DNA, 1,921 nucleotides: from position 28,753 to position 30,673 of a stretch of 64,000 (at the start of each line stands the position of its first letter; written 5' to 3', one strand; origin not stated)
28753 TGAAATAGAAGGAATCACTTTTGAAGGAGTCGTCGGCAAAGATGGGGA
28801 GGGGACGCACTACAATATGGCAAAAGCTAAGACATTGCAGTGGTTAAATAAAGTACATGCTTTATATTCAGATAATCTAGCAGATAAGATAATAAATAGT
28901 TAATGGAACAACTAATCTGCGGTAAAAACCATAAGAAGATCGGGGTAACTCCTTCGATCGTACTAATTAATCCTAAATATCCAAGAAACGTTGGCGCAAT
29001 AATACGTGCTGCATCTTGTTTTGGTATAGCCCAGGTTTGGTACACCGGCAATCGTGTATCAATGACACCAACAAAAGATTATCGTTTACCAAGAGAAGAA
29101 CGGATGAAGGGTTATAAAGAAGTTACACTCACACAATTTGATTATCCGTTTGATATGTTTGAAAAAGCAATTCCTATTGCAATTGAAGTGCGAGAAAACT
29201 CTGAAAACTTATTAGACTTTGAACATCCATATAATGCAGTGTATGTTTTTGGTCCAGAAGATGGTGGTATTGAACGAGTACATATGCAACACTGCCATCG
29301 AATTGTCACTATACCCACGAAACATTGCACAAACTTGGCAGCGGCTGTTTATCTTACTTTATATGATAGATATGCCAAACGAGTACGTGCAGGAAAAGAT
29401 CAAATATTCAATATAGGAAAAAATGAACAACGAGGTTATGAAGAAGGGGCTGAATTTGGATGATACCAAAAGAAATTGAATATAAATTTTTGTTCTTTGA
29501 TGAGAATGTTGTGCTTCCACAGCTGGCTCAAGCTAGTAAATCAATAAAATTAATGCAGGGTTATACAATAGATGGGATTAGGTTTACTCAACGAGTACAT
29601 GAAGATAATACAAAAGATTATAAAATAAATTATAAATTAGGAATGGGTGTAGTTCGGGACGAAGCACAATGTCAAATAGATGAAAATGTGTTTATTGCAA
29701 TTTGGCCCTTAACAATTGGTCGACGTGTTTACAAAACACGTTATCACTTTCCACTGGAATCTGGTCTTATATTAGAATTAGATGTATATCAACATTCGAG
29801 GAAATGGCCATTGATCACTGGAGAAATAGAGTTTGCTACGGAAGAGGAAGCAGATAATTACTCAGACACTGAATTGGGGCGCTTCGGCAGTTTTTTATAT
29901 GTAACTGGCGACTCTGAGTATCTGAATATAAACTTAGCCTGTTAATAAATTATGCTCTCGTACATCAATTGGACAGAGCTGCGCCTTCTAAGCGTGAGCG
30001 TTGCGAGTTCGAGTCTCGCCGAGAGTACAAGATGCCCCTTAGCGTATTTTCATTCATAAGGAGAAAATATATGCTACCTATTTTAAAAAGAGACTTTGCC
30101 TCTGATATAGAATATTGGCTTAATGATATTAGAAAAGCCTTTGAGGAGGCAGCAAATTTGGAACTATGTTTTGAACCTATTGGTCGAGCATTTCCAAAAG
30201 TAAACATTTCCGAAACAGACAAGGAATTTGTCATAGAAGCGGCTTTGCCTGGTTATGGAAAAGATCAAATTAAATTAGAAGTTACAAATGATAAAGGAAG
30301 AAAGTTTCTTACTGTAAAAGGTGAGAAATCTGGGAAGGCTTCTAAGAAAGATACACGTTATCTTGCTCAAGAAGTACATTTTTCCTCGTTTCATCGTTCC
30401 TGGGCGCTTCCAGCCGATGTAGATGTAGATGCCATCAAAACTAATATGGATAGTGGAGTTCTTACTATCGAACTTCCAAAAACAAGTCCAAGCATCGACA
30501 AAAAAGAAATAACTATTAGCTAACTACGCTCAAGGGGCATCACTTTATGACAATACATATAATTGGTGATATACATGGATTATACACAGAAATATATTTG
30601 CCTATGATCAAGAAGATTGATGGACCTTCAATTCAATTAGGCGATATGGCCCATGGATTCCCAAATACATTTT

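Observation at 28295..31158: Possible heal-seal-methylate RNA repair cassette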

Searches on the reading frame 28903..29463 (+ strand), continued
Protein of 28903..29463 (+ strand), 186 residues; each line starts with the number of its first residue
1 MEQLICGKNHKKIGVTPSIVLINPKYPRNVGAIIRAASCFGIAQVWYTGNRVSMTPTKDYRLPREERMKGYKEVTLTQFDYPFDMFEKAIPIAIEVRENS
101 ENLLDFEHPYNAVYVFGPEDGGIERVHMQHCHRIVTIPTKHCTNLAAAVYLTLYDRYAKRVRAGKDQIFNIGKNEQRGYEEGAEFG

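Call 51: find_related_loci(query=A4, collection=viral_contigs, flank=10000)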
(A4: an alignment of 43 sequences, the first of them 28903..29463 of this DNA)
Query A4 (186 aa) in viral_contigs; peptide patterns used: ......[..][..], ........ (x = any residue, [..] = any of these).
142 stretches matched a pattern; 131 encode a relative of the query (tblastn E <= 1e-3); the best 80 are kept; 80 distinct loci.
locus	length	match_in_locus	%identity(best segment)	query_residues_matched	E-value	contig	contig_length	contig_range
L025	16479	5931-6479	70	5-186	3e-89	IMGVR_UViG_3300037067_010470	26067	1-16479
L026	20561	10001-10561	61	1-185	3e-76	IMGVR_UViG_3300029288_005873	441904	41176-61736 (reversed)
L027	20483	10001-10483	64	5-165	2e-72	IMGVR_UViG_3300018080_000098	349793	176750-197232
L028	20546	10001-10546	59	1-184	2e-71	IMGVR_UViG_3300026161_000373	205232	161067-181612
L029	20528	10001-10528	63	7-179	2e-70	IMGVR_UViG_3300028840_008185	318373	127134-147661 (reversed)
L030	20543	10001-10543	58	1-179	9e-70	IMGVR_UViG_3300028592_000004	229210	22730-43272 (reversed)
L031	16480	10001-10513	60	5-179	3e-68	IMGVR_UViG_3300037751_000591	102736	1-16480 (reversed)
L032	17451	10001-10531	60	5-179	4e-68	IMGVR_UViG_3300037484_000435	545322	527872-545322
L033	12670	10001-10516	62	2-178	9e-68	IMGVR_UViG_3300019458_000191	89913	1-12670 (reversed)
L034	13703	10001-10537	55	1-179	4e-66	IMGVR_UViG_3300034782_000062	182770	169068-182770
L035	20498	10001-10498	59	1-168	1e-65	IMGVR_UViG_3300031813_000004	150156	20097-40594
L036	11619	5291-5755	62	5-159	1e-65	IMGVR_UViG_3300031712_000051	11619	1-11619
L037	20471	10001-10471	62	7-164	1e-65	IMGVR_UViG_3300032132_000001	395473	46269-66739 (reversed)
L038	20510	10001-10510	56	1-181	3e-65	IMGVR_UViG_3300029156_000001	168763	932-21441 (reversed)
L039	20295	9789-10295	58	1-168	1e-64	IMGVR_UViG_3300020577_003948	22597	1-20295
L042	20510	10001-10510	60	5-179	1e-64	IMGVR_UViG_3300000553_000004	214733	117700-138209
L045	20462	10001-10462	65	4-159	3e-62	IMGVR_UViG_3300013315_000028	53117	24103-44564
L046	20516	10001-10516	59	5-179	3e-62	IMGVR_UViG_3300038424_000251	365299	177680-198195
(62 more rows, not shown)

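Call 66: search_protein_families(library=pfam, proteins=[L042:12556-13092:+, L042:13928-14401:+, L046:11914-12513:+, L046:12843-13190:+, L045:6314-7018:+], max_evalue=0.01)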
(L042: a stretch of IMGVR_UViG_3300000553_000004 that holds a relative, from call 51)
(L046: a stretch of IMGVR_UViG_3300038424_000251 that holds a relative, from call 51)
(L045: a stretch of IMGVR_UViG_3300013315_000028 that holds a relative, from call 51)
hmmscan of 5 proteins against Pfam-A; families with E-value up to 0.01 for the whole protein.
L042:12556-13092:+ (178 aa): 1 family
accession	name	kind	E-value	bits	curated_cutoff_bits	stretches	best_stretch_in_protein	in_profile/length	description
PF15891.11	Nuc_deoxyri_tr2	-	1.8e-07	31.9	30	1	18-117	2-99/105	Nucleoside 2-deoxyribosyltransferase like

L042:13928-14401:+ (157 aa): 11 families
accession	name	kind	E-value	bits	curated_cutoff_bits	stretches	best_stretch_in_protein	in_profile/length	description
PF01583.26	APS_kinase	-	1.5e-12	48.3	21.1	1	2-107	4-113/152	Adenylylsulphate kinase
PF13671.12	AAA_33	-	1.3e-07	32.5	27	1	4-90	3-89/143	AAA domain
PF06414.18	Zeta_toxin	-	1.2e-05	25.2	22.3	1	7-78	23-102/199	Zeta toxin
PF13207.12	AAA_17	-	2.4e-05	25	27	1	6-79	1-79/136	AAA domain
PF13238.12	AAA_18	-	0.00035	21.5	29.4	1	7-61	5-53/128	AAA domain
PF00004.35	AAA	-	0.00057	20.8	21.2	0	5-24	3-22/131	ATPase family associated with various cellular activities (AAA)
PF24883.2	NPHP3_N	-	0.0042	17.7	24.8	1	2-73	24-81/164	Nephrocystin 3, N-terminal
PF13521.12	AAA_28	-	0.0066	17.1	27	1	5-59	4-56/164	AAA domain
PF13479.12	AAA_24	-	0.0079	16.5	27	1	3-53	5-52/195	AAA domain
PF00910.28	RNA_helicase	-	0.0081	17.1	21.5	0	4-60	2-55/105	RNA helicase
PF08282.18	Hydrolase_3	-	0.0083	16.3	20.9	0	61-96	21-56/255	haloacid dehalogenase-like hydrolase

L046:11914-12513:+ (199 aa): 0 families

L046:12843-13190:+ (115 aa): 4 families
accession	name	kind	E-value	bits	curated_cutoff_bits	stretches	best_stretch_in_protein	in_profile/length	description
PF10686.14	YAcAr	-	3.2e-18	65.7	28.2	1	1-64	1-66/66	YspA, cpYpsA-related SLOG family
PF02481.21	DNA_processg_A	-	3.4e-10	39.9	29.6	1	2-54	46-100/212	DNA recombination-mediator protein A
PF18306.6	LDcluster4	-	0.00025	21.1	26.3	1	69-111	83-123/151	SLOG cluster4 family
PF10087.14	DUF2325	-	0.00055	20.5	33.6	1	72-111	39-79/94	Uncharacterized protein conserved in bacteria (DUF2325)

L045:6314-7018:+ (234 aa): 0 families

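Call 86: predict_structure(alignment_id=A4)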
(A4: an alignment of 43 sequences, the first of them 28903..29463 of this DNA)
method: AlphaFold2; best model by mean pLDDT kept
length: 186 residues; sequences in the alignment: 43
mean_pLDDT: 87.6   pTM: 0.84
mean pLDDT of the five models: 87.6, 87.0, 87.0, 85.8, 85.7
residues with pLDDT >= 90: 127; 70-90: 30; 50-70: 28; < 50: 1
segments of 3 or more residues with pLDDT < 50: none
pLDDT, mean of each block of 10 residues (from residue 1): 64 96 93 93 95 79 63 89 95 95 98 94 94 96 94 98 93 67 55
secondary structure, 60 per line:
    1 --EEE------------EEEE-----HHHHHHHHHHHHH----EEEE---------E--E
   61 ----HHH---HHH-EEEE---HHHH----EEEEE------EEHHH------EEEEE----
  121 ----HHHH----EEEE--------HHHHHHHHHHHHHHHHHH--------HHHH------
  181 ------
elements in order: E3-5 E18-21 H27-39 E44-47 E75-78 H82-85 E90-94 E112-116 H125-128 E133-136 H145-162 H171-174

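Call 90: fold_search(model_id=the predicted structure, library=pdb)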
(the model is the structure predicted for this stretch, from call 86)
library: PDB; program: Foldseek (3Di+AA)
matches with E <= 10: 1111; with E <= 0.001: 126
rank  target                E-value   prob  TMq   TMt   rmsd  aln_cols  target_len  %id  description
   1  1v2x                  2.4e-09  1.00  0.68  0.66   4.1       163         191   18  TrmH (released 2004-05-04)
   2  1x7o_B                4.2e-09  1.00  0.66  0.49   3.0       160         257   18  Crystal structure of the SpoU Methyltransferase AviRb from Streptomyces viridochromogenes (released 2005-01-25)
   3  1x7p_B                4.5e-09  1.00  0.65  0.49   3.1       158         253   18  Crystal structure of the SpoU Methyltransferase AviRb from Streptomyces viridochromogenes in complex with the cofactor (released 2005-01-25)
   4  1zjr                  1.1e-08  1.00  0.66  0.62   4.8       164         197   20  Crystal Structure of A. aeolicus TrmH/SpoU tRNA modifying enzyme (released 2005-08-09)
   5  7edc                  1.2e-08  1.00  0.61  0.48   5.0       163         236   18  Crystal structure of mutant tRNA [Gm18] methyltransferase TrmH (E107G) in complex with S-adenosyl-L-methionine from Esch (released 2022-03-23)
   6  3ic6                  1.2e-08  1.00  0.61  0.53  10.2       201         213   19  Crystal structure of putative methylase family protein from Neisseria gonorrhoeae (released 2009-08-04)
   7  5gm8_D                1.3e-08  1.00  0.64  0.69   3.7       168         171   21  Methylation at position 32 of tRNA catalyzed by TrmJ alters oxidative stress response in Pseudomonas aeruiginosa (released 2016-10-26)
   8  2i6d                  1.4e-08  1.00  0.63  0.48   3.2       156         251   20  The structure of a putative RNA methyltransferase of the TrmH family from Porphyromonas gingivalis. (released 2006-10-17)
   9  2ha8_A                1.8e-08  1.00  0.62  0.71   6.7       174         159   16  Methyltransferase Domain of Human TAR (HIV-1) RNA binding protein 1 (released 2006-07-11)
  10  5gm8_B                1.9e-08  1.00  0.64  0.68   3.8       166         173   20  Methylation at position 32 of tRNA catalyzed by TrmJ alters oxidative stress response in Pseudomonas aeruiginosa (released 2016-10-26)
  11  1x7o_A                2.0e-08  1.00  0.66  0.48   3.6       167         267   18  Crystal structure of the SpoU Methyltransferase AviRb from Streptomyces viridochromogenes (released 2005-01-25)
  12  5gmc_C                2.0e-08  1.00  0.62  0.67   4.1       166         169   22  Methylation at position 32 of tRNA catalyzed by TrmJ alters oxidative stress response in Pseudomonas aeruiginosa (released 2016-10-26)
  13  2ha8_B                2.1e-08  1.00  0.62  0.74   3.2       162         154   15  Methyltransferase Domain of Human TAR (HIV-1) RNA binding protein 1 (released 2006-07-11)
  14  5co4_B                2.6e-08  1.00  0.64  0.73   2.6       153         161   22  Structural insights into the 2-OH methylation of C/U34 on tRNA (released 2016-07-20)
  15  4cnf_B                2.6e-08  1.00  0.62  0.75   3.3       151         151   18  Crystal structure of Sulfolobus acidocaldarius TrmJ (released 2014-07-02)
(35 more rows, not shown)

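Call 99: search_protein_families(library=padloc, proteins=[window:28903-29463:+], max_evalue=0.001)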
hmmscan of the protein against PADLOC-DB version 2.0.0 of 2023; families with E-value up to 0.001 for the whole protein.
window:28903-29463:+ (186 aa): 0 families

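Call 120: search_dna_similar(query=window:28903-29463:+, collection=phages, mode=protein, max_rows=25, max_evalue=1e-8)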
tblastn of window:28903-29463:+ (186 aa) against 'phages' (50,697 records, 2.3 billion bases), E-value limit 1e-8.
Records with a match: 1; places in all: 1; records where one place covers at least 80% of the query: 1.
Best place of each record, by identity: <60% 1.
By first word of the organism name: uncultured 1.
By host as written in the record: - 1.
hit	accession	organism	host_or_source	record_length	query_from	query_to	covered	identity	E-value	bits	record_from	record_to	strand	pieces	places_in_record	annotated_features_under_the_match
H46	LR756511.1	uncultured phage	metagenomic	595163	1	179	95%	58.0%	1e-54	235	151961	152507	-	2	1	record has no annotation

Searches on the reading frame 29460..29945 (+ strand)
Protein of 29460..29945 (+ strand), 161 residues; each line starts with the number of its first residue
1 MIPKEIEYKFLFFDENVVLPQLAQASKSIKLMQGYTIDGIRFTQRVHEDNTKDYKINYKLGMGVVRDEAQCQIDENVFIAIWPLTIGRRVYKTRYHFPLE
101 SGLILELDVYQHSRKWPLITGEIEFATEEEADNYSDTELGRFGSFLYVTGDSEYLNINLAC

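Call 4: search_protein_families(library=pfam, proteins=[window:29460-29945:+], max_evalue=0.01)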
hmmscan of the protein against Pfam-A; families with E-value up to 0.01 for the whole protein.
window:29460-29945:+ (161 aa): 0 families

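Call 5: search_protein_families(library=phrogs, proteins=[window:29460-29945:+], max_evalue=0.001)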
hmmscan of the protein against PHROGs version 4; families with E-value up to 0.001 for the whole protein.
window:29460-29945:+ (161 aa): 1 family
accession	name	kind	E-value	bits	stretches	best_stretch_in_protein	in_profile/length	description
phrog_6660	-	unknown function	9.2e-16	59.2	1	4-157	3-147/157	-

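Call 26: search_protein_families(library=ncbifam, proteins=[window:29460-29945:+], max_evalue=0.01)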
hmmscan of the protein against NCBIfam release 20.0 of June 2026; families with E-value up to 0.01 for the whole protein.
window:29460-29945:+ (161 aa): 0 families

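Call 27: search_protein_families(library=pfam, proteins=[window:29460-29945:+], max_evalue=10)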
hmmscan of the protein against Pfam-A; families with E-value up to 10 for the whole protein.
window:29460-29945:+ (161 aa): 2 families
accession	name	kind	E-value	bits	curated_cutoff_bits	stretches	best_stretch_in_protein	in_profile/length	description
PF24424.1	FNG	-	0.047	14.2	27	1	85-154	46-115/146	FNG domain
PF00754.31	F5_F8_type_C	-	0.18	12.4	28.2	1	29-60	39-72/127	F5/8 type C domain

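Call 29: find_homologous_proteins(query=window:29460-29945:+, max_evalue=0.001)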
Query window:29460-29945:+ (161 aa): 1 proteins with E <= 0.001 among 17 candidates.
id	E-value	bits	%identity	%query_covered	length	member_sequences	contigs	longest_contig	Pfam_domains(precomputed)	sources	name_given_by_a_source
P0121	4.5e-104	363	100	100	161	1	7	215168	-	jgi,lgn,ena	jgi:CYTH domain-containing protein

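Call 43: search_protein_representatives(protein=window:29460-29945:+)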
Query: 161 residues. Proteins with E-value up to 0.001 (for the whole library): 1246; up to 1e-10: 75; up to 1e-30: 2. The best 150 are listed.
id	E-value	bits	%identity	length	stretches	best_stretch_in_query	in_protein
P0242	5.7e-38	146.7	52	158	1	4-161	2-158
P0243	2.9e-32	128.2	47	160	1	1-161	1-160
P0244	4.4e-27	111.3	48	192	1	5-160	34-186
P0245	1.4e-23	99.9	47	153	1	3-131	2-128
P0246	4.8e-23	98.2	41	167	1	3-161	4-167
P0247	1.3e-15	74.0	39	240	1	5-160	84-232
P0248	1.8e-15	73.6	35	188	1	29-156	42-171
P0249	4.7e-15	72.2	39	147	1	6-159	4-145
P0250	1.0e-14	71.1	39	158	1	30-160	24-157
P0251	2.5e-14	69.9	39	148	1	19-160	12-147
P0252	3.5e-14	69.4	41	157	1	4-160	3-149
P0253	6.6e-14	68.5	39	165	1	3-160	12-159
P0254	1.2e-13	67.6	42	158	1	5-156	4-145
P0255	2.7e-13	66.5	38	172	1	4-134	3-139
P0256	2.7e-13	66.5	39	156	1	3-158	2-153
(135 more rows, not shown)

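Call 46: search_solved_structures(query=A3, max_evalue=1, show_alignments=2)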
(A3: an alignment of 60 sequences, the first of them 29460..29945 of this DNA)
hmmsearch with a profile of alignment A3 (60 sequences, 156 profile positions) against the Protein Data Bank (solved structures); distinct sequences matched with E-value up to 1: 2.
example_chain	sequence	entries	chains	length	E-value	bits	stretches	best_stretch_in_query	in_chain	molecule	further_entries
3typ_A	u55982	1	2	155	1.4e-52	181.2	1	3-150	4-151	Uncharacterized protein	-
2fbl_A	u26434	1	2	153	2e-52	180.7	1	4-150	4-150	hypothetical protein NE1496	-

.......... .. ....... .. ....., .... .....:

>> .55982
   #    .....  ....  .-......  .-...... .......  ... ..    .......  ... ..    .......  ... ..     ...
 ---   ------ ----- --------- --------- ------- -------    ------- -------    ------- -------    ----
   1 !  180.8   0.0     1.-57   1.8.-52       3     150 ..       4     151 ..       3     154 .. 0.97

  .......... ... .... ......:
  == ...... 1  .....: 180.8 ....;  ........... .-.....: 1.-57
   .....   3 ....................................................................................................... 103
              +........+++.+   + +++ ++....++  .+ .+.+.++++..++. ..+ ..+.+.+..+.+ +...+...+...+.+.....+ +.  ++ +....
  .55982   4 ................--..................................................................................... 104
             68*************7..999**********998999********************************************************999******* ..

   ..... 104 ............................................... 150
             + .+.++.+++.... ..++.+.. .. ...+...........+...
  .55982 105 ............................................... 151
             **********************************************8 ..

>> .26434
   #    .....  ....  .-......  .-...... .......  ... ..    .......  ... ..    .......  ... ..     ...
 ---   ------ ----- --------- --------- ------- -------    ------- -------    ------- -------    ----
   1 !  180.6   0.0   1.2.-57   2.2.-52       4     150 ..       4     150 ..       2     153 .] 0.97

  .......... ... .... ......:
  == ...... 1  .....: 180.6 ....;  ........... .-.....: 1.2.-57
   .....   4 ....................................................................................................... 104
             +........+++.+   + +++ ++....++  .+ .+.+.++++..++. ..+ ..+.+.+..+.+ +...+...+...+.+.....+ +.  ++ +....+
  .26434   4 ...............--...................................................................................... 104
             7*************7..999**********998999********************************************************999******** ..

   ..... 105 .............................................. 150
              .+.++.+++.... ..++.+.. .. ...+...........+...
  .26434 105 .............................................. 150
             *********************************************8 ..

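Call 47: search_protein_families(library=pfam, alignment_id=A3, max_evalue=0.01)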
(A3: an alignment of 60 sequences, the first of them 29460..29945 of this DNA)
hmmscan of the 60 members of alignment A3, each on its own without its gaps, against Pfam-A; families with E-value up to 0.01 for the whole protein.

A. member 1, window:29460-29945:+ (161 aa): 0 families

B. families by the number of members that match (of 60 scanned): 2 families
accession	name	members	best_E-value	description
PF01928.26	CYTH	41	6e-10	CYTH domain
PF16884.10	ADH_N_2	1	0.002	N-terminal domain of oxidoreductase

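Call 81: find_related_loci(query=A6, collection=viral_contigs, flank=8000)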
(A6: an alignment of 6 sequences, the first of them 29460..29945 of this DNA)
Query A6 (161 aa) in viral_contigs; peptide patterns used: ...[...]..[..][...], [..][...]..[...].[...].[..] (x = any residue, [..] = any of these).
230 stretches matched a pattern; 9 encode a relative of the query (tblastn E <= 1e-3); 9 distinct loci.
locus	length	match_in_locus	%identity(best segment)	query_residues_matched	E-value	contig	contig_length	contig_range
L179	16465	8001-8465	46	5-161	3e-36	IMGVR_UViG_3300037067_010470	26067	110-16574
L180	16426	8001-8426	30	1-134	5e-12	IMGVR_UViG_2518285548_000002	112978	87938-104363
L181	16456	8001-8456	30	1-159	5e-9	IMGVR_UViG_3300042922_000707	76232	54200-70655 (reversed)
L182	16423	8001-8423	29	2-160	2e-8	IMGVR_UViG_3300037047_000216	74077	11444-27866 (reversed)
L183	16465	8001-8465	31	2-160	3e-7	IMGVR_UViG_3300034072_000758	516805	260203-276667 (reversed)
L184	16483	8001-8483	31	4-159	4e-6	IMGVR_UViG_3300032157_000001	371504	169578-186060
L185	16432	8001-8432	29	5-160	4e-6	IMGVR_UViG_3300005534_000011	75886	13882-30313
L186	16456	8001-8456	28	2-160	5e-6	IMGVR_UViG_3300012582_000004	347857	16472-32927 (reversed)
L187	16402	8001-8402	26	2-129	5e-5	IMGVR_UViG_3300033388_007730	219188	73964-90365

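Call 99: search_protein_families(library=padloc, proteins=[window:29460-29945:+], max_evalue=0.001)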
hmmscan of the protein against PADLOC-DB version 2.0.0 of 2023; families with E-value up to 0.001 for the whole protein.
window:29460-29945:+ (161 aa): 0 families

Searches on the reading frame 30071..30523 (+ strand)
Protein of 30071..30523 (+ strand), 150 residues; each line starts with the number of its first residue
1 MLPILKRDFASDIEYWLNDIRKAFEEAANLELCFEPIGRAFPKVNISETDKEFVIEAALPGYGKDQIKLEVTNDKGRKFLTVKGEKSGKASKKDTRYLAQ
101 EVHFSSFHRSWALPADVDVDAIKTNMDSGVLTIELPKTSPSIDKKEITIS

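Call 4: search_protein_families(library=pfam, proteins=[window:30071-30523:+], max_evalue=0.01)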
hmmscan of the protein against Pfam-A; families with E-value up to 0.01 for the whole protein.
window:30071-30523:+ (150 aa): 1 family
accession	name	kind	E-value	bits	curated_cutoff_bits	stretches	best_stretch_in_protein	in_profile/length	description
PF00011.27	HSP20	-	5.7e-20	71.8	20.8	1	46-149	2-99/102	Hsp20/alpha crystallin family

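Call 5: search_protein_families(library=phrogs, proteins=[window:30071-30523:+], max_evalue=0.001)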
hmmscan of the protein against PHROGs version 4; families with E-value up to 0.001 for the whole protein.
window:30071-30523:+ (150 aa): 1 family
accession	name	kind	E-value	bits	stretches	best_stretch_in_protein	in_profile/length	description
phrog_432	-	other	1.1e-21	78.2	1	24-146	30-143/148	Hsp20 heat shock protein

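Call 26: search_protein_families(library=ncbifam, proteins=[window:30071-30523:+], max_evalue=0.01)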
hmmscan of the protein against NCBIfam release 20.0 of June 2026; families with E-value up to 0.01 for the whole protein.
window:30071-30523:+ (150 aa): 5 families
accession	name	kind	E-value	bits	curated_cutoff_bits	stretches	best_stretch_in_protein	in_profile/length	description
NF042420.1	Hsp18_Clos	equivalog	7.3e-17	61.8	195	1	32-148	34-145/147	heat shock protein Hsp18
NF041799.1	Hsp14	equivalog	2.4e-15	56.5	100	1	39-149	16-117/118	archaeal heat shock protein Hsp14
NF041800.1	Hsp20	equivalog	2.9e-11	43.2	140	1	42-149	74-161/162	archaeal heat shock protein Hsp20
NF008618.0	PRK11597.1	equivalog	4.1e-08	33.3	207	1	39-148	30-133/142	small heat shock chaperone IbpB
NF008013.0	PRK10743.1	equivalog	8e-05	22.7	212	1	42-144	35-130/137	small heat shock chaperone IbpA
